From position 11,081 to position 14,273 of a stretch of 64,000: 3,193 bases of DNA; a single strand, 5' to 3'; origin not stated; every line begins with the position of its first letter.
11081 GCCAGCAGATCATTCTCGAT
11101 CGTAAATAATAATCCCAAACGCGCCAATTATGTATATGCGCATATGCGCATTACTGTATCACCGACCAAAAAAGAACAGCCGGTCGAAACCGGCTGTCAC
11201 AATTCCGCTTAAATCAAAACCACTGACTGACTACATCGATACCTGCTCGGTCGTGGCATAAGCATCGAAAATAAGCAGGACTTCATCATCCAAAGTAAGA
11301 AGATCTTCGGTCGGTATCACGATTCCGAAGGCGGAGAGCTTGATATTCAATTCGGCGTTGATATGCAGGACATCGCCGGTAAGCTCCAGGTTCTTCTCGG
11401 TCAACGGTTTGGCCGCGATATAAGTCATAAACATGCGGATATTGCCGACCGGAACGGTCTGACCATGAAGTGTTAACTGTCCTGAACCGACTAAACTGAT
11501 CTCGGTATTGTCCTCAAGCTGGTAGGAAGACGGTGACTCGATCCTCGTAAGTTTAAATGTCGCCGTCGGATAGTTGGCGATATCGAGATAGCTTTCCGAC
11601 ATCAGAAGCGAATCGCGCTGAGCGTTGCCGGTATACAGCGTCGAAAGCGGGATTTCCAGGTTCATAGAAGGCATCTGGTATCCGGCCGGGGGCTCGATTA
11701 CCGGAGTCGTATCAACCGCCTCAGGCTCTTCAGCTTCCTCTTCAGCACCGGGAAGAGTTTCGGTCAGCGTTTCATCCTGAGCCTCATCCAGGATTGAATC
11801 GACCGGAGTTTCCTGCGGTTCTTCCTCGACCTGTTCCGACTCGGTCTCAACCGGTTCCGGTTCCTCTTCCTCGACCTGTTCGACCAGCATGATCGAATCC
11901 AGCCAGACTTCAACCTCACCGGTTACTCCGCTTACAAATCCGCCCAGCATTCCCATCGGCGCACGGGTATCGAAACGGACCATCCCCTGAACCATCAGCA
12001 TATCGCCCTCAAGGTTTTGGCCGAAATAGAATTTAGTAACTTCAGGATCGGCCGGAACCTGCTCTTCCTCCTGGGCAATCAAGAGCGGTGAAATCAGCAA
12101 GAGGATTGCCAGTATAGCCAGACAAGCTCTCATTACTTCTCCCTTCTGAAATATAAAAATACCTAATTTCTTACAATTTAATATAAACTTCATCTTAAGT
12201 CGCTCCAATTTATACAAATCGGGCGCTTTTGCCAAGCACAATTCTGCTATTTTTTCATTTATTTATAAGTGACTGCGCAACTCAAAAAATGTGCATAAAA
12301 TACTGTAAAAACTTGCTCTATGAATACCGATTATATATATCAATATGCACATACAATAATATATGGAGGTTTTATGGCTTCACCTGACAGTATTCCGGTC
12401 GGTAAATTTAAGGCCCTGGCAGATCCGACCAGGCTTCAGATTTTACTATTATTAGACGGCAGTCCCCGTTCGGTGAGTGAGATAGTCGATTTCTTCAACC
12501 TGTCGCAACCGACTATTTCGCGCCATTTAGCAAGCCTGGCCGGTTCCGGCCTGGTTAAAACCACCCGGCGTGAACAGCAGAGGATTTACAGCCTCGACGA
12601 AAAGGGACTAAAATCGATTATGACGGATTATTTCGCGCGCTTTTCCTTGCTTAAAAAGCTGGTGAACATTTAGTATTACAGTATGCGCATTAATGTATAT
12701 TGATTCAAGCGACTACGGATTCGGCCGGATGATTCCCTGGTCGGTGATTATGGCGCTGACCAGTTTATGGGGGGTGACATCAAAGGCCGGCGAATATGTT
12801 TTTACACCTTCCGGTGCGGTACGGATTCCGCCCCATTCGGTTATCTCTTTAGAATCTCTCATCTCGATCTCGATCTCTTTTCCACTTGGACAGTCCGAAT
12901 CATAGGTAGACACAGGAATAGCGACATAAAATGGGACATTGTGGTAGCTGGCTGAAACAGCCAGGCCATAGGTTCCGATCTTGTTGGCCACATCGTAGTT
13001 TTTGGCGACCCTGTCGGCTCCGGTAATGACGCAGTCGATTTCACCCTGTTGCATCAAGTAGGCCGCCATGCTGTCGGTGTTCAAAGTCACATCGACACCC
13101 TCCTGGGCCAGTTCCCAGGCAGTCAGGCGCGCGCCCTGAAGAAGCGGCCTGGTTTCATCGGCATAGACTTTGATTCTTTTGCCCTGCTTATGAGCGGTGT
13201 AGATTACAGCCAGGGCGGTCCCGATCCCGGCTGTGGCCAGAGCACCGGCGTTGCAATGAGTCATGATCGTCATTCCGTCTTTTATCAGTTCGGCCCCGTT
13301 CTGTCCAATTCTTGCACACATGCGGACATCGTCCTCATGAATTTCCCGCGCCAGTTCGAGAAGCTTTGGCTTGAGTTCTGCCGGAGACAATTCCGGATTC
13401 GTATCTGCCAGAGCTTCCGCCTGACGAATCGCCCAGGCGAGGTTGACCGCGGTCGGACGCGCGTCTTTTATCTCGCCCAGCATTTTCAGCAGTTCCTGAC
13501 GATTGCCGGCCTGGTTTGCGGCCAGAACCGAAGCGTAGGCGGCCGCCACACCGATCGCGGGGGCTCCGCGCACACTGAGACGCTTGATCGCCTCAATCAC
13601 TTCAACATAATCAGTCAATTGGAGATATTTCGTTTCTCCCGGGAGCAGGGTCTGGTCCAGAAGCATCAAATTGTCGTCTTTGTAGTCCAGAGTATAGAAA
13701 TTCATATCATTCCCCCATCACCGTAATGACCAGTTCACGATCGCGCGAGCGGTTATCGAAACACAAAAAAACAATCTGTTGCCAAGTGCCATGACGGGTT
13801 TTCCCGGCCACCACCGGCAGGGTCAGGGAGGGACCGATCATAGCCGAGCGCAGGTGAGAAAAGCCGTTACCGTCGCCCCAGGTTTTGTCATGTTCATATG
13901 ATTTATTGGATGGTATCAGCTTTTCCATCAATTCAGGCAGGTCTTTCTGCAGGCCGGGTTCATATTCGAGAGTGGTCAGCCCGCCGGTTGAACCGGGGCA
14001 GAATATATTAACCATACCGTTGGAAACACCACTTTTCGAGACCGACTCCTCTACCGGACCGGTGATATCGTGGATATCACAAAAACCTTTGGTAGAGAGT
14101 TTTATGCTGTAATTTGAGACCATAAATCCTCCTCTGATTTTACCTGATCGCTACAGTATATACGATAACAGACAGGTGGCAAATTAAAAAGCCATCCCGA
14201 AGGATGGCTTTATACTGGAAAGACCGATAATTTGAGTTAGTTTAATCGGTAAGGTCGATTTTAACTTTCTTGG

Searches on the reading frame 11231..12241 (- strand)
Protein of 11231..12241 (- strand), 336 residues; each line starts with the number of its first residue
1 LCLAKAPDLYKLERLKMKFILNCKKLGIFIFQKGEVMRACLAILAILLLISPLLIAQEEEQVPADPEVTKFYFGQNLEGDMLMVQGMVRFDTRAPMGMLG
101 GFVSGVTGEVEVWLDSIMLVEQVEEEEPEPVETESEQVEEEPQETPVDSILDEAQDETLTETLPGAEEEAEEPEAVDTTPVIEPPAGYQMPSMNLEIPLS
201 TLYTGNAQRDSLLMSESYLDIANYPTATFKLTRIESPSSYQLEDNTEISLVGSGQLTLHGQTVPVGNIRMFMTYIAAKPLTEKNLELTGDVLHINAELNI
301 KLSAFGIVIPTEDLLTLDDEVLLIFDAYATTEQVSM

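Call 15: search_protein_families(library=pfam, proteins=[window:11231-12241:-], max_evalue=0.01)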
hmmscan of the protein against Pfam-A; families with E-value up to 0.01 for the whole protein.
window:11231-12241:- (336 aa): 1 family
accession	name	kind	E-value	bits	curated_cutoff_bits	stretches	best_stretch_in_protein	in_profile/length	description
PF04264.18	YceI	-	3.9e-16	60.2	23.7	1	191-327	43-148/150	YceI-like domain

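Call 54: search_protein_families(library=padloc, proteins=[window:11231-12241:-], max_evalue=0.01)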
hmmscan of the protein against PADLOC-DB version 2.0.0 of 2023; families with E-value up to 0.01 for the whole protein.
window:11231-12241:- (336 aa): 0 families

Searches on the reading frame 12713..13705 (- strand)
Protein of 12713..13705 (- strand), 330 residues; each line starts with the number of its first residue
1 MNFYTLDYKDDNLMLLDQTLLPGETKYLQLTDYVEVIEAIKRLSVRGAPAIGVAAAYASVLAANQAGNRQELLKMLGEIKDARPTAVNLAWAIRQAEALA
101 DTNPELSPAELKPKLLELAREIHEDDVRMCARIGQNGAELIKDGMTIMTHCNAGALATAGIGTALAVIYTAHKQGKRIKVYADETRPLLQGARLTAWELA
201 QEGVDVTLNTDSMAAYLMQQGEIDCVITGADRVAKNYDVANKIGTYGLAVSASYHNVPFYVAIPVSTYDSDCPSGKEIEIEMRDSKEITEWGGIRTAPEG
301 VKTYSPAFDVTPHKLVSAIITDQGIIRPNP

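Call 15: search_protein_families(library=pfam, proteins=[window:12713-13705:-], max_evalue=0.01)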
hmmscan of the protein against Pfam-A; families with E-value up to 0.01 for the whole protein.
window:12713-13705:- (330 aa): 1 family
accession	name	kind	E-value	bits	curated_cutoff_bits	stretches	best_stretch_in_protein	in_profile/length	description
PF01008.23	IF-2B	-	1.2e-85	287.6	22.4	1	45-328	2-280/280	Initiation factor 2 subunit family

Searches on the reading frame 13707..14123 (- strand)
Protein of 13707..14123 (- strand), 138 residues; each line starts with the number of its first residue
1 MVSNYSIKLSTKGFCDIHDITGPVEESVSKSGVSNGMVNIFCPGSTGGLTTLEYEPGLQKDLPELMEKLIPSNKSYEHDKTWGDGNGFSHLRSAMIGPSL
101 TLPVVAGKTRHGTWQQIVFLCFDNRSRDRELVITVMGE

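Call 15: search_protein_families(library=pfam, proteins=[window:13707-14123:-], max_evalue=0.01)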
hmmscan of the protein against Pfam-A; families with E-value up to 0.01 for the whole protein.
window:13707-14123:- (138 aa): 1 family
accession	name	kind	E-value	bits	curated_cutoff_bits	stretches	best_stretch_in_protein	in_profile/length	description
PF01894.22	UPF0047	-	1.1e-32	113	27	1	19-135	1-117/117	Uncharacterised protein family UPF0047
